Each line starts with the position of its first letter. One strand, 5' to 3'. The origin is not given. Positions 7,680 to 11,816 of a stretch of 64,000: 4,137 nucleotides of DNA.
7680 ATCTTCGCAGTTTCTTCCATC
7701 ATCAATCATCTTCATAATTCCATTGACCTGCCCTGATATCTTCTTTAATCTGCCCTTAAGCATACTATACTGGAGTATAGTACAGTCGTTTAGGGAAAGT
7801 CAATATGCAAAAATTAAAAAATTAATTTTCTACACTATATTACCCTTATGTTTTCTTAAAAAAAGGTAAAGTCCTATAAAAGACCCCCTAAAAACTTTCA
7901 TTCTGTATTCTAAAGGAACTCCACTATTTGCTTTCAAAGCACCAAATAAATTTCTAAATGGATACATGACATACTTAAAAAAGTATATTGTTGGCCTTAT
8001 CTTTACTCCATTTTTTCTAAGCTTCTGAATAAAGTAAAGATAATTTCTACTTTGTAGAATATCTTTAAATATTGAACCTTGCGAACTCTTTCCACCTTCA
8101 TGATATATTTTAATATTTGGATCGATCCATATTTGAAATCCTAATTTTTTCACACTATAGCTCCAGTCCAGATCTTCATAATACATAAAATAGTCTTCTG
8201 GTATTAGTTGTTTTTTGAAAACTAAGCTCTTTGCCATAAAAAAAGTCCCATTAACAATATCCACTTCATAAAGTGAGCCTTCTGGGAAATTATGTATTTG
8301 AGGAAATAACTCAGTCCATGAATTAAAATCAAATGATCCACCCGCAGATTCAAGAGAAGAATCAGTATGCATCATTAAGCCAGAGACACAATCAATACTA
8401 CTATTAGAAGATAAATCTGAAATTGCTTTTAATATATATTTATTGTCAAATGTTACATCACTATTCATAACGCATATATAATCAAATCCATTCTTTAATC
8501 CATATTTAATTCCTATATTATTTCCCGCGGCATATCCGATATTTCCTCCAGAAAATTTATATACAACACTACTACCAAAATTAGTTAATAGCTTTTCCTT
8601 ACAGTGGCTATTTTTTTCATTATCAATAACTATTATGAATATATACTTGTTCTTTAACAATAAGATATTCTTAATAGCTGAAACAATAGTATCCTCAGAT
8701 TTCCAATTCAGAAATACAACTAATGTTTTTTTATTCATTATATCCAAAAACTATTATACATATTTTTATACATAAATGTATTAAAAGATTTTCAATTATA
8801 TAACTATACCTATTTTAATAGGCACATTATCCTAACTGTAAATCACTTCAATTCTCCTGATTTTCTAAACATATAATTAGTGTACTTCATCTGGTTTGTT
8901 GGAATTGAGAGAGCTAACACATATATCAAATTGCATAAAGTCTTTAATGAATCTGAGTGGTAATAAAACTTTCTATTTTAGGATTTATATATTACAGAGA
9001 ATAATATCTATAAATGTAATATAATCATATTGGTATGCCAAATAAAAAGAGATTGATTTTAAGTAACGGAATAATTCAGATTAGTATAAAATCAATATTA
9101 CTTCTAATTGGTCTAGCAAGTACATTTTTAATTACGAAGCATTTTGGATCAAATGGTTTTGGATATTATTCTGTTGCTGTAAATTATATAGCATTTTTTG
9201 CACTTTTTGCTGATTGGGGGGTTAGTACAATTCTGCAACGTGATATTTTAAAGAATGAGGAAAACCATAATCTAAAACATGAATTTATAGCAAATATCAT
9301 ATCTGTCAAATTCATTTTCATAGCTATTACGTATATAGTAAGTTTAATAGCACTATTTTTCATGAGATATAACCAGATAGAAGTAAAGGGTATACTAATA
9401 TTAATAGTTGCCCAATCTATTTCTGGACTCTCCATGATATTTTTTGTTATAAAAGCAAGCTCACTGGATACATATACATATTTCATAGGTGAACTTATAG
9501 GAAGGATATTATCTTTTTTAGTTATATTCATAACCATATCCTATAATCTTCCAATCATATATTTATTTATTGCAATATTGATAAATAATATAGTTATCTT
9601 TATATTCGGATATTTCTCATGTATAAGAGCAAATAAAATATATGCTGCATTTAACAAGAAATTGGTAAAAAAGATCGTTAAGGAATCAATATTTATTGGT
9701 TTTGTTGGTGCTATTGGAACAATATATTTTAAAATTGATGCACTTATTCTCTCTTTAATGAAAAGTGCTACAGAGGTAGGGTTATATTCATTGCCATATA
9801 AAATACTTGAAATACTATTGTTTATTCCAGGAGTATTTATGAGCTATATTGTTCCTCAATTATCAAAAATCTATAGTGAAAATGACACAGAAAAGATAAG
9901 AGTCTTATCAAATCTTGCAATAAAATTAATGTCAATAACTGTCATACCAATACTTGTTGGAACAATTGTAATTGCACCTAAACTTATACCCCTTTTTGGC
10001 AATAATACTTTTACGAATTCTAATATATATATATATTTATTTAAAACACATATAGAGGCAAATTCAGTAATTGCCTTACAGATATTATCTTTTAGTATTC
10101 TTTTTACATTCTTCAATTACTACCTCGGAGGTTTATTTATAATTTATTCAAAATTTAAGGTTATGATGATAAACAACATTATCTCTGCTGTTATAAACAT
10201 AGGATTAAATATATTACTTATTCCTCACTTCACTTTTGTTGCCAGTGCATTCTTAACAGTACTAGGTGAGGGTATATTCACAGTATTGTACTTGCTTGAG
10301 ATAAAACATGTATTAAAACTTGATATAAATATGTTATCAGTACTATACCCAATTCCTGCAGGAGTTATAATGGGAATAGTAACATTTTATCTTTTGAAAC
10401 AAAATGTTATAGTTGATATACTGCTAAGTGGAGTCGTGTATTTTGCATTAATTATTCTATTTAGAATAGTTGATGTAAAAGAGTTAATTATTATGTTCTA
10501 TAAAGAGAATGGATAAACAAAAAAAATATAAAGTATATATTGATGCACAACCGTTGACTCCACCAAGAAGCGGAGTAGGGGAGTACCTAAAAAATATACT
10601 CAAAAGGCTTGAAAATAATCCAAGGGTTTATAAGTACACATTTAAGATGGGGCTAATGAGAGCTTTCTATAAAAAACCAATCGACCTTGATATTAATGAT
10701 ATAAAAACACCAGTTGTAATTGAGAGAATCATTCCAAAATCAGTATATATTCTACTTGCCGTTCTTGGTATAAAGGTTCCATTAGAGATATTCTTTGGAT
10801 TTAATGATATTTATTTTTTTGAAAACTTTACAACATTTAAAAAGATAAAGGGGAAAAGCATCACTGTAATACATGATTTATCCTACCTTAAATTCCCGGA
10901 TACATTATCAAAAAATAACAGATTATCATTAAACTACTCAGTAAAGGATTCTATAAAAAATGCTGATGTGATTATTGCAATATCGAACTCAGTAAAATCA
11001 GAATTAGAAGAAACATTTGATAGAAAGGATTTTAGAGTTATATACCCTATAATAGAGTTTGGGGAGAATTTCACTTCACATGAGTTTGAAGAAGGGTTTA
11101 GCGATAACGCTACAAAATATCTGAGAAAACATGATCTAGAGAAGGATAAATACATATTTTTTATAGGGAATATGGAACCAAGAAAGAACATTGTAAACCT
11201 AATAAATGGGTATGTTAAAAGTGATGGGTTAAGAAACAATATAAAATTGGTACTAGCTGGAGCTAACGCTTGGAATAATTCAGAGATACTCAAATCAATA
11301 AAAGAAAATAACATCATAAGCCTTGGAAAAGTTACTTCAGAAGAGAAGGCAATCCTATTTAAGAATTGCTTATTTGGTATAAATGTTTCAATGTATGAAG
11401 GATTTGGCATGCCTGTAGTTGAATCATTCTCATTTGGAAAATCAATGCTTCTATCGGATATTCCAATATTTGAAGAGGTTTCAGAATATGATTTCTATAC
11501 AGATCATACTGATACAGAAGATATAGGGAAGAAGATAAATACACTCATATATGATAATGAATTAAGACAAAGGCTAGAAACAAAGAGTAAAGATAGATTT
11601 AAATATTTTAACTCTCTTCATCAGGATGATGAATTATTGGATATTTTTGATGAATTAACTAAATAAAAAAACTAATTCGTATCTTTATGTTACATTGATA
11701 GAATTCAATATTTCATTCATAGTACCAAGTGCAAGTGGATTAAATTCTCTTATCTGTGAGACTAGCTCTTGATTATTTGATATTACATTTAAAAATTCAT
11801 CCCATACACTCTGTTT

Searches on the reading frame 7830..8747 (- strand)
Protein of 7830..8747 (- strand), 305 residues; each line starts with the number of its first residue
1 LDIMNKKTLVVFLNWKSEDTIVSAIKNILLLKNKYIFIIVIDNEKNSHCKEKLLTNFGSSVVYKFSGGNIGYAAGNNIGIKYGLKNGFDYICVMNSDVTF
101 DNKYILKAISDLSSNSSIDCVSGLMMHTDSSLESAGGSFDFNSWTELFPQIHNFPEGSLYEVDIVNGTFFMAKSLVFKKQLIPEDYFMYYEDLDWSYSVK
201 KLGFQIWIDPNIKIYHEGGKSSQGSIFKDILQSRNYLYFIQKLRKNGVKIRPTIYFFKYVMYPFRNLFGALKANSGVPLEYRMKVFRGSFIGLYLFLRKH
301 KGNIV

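Call 44: search_protein_families(library=pfam, proteins=[window:7830-8747:-], max_evalue=0.001)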
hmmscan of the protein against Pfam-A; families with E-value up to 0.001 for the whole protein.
window:7830-8747:- (305 aa): 1 family
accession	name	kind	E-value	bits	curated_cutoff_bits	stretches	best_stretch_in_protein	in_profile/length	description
PF00535.33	Glycos_transf_2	-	6.2e-06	26.7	23.3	1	17-126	9-117/168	Glycosyl transferase family 2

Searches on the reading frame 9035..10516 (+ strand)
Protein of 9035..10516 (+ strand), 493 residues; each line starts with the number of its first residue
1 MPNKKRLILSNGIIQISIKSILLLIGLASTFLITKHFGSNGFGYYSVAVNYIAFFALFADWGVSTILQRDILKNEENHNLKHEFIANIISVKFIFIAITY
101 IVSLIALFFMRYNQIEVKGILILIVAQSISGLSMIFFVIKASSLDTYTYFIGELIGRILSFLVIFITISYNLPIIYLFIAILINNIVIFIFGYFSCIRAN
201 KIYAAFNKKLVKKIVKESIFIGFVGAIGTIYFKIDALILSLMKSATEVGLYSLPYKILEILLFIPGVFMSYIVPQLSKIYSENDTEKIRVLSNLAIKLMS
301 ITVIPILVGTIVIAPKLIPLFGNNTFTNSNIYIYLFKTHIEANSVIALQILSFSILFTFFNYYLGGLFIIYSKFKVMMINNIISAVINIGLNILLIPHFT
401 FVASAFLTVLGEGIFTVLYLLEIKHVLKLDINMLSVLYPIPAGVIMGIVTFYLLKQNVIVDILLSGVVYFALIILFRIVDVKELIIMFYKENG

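Call 25: search_protein_families(library=ncbifam, proteins=[window:9035-10516:+], max_evalue=0.00001)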
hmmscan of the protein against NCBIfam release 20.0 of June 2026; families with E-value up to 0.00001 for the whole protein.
window:9035-10516:+ (493 aa): 1 family
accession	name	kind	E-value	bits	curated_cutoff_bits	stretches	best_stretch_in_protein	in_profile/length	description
NF041871.1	Wzx_EPS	equivalog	4.6e-08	32.2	800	1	25-399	19-374/492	exopolysaccharide biosynthesis flippase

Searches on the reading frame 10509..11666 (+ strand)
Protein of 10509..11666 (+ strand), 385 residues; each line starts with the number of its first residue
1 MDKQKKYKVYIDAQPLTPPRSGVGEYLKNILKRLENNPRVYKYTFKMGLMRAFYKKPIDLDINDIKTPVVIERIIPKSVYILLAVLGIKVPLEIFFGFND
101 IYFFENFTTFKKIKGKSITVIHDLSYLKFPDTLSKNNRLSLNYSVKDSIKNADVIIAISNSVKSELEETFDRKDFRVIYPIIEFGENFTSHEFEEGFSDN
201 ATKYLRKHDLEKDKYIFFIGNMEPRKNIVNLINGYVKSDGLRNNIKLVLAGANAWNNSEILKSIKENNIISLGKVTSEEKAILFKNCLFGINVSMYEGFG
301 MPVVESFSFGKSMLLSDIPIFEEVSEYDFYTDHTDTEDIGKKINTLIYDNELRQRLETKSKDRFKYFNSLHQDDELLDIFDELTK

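Call 44: search_protein_families(library=pfam, proteins=[window:10509-11666:+], max_evalue=0.001)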
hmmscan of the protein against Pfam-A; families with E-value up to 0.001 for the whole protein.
window:10509-11666:+ (385 aa): 4 families
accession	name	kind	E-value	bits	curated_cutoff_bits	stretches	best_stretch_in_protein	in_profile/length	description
PF00534.26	Glycos_transf_1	-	8.3e-21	74.7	26.4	1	205-362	6-171/172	Glycosyl transferases group 1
PF13692.12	Glyco_trans_1_4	-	7.1e-11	43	27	1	214-348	2-141/142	Glycosyl transferases group 1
PF13439.12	Glyco_transf_4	-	7.4e-05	23.3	28.5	1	115-182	97-166/170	Glycosyltransferase Family 4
PF13524.12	Glyco_trans_1_2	-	0.00039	20.8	25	1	243-365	13-130/144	Glycosyl transferase-like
